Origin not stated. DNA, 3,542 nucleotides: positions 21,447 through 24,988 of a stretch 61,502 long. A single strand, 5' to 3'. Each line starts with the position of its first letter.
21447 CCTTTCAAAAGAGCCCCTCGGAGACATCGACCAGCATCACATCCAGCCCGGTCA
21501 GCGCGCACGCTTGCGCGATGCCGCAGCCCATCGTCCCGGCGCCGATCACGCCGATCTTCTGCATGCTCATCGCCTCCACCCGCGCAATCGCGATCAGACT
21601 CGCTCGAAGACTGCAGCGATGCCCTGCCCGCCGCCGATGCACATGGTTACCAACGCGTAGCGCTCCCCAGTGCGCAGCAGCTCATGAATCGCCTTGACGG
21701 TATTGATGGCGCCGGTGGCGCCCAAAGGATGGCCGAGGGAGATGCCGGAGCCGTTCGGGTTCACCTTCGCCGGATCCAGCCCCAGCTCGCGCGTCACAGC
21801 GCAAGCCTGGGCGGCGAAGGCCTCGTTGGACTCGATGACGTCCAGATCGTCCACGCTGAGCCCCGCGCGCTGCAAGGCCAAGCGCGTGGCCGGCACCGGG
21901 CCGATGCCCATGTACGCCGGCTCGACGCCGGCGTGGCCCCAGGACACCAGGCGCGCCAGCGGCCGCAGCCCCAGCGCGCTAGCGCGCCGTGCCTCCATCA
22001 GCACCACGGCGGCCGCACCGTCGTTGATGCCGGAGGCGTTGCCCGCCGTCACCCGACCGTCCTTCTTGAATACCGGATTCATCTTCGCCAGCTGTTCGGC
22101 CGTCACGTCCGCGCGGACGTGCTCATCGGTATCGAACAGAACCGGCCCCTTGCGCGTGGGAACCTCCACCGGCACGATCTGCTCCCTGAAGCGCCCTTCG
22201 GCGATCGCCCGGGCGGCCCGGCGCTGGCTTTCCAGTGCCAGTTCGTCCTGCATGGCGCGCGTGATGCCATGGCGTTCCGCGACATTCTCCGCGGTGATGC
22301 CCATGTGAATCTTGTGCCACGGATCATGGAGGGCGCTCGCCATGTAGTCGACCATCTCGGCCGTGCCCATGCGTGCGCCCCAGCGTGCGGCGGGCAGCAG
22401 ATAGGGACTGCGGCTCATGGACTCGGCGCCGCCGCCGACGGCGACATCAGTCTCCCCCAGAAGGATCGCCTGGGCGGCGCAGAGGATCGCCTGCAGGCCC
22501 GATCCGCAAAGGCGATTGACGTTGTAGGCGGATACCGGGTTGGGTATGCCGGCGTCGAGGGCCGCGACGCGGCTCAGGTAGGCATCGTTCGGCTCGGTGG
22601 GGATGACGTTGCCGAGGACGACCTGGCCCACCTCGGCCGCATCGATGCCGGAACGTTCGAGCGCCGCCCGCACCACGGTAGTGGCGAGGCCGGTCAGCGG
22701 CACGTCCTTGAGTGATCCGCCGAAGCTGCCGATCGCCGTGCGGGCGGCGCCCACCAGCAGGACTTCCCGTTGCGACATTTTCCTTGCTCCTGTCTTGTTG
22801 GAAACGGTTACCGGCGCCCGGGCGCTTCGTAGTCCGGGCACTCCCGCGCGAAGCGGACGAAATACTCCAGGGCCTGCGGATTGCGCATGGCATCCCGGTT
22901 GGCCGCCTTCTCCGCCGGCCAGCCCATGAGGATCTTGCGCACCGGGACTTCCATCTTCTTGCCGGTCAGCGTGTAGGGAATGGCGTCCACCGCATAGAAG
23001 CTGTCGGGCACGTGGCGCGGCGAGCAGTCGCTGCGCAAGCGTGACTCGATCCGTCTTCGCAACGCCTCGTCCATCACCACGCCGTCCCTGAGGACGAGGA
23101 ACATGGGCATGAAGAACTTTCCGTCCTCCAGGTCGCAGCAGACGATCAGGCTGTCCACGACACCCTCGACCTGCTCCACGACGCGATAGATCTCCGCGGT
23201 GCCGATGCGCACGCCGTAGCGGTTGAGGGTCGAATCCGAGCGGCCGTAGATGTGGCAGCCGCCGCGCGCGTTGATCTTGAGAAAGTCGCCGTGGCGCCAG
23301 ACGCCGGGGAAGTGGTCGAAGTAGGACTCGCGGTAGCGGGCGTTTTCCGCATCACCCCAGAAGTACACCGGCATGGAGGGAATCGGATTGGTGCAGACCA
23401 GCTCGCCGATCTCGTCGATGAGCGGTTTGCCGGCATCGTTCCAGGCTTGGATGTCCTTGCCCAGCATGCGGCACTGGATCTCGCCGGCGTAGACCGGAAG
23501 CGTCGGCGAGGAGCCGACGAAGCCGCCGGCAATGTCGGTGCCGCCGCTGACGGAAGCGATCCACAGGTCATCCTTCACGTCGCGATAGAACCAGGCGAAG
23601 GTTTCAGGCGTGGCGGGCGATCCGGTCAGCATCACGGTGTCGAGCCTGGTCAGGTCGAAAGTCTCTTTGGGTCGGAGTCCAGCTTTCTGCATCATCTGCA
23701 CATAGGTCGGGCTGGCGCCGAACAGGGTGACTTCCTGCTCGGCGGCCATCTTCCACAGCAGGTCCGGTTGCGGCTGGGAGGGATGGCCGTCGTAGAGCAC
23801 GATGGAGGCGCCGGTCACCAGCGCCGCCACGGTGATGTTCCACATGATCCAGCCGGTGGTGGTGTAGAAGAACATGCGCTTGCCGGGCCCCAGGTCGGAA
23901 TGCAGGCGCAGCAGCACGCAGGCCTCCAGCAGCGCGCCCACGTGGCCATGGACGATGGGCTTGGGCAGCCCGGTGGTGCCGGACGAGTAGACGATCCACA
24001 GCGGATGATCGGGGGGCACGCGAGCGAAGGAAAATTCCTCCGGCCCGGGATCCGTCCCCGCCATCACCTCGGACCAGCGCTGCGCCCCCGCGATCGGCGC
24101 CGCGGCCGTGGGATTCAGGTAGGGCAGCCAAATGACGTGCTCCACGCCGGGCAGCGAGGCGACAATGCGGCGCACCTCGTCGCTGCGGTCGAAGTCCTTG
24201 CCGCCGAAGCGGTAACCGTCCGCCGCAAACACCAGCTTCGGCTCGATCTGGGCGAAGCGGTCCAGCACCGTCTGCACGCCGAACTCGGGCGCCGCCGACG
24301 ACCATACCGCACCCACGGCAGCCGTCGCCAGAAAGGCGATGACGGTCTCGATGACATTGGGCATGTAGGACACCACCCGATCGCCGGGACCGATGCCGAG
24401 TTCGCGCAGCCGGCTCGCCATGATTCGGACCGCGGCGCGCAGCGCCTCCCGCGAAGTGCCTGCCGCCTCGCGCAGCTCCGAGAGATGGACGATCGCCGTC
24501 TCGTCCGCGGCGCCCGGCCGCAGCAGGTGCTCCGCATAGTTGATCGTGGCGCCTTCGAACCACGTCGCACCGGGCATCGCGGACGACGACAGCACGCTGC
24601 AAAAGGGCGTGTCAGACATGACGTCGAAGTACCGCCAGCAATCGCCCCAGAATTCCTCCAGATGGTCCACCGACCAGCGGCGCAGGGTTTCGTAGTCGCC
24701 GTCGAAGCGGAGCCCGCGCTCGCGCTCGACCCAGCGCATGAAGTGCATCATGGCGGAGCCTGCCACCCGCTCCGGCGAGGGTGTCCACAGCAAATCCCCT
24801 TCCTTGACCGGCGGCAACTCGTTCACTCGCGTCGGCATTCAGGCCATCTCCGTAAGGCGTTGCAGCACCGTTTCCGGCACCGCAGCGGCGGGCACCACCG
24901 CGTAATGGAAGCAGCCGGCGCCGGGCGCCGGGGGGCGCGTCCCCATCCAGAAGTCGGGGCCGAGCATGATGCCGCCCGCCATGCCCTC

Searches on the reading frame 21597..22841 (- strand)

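Call 68: search_protein_families(library=pfam, proteins=[window:21597-22841:-], max_evalue=0.001)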
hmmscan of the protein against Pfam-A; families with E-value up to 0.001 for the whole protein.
window:21597-22841:- (415 aa): 3 families
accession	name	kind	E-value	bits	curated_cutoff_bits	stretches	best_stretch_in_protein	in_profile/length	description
PF00108.29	Thiolase_N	-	1.4e-91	306.9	26.4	1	27-284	1-259/260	Thiolase, N-terminal domain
PF02803.24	Thiolase_C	-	5.8e-44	149.1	27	1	293-414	2-123/123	Thiolase, C-terminal domain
PF00109.32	ketoacyl-synt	-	0.00091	19.3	20.8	0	105-144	167-206/252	Beta-ketoacyl synthase, N-terminal domain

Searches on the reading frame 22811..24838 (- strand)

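Call 68: search_protein_families(library=pfam, proteins=[window:22811-24838:-], max_evalue=0.001)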
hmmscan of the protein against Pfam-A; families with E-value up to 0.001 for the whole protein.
window:22811-24838:- (676 aa): 2 families
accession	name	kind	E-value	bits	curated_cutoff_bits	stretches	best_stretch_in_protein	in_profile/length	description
PF00501.34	AMP-binding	-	1.8e-45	155.8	29.9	1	113-485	11-377/384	AMP-binding enzyme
PF16177.11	ACAS_N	-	1.4e-12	47.7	27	1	49-104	1-54/55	Acetyl-coenzyme A synthetase N-terminus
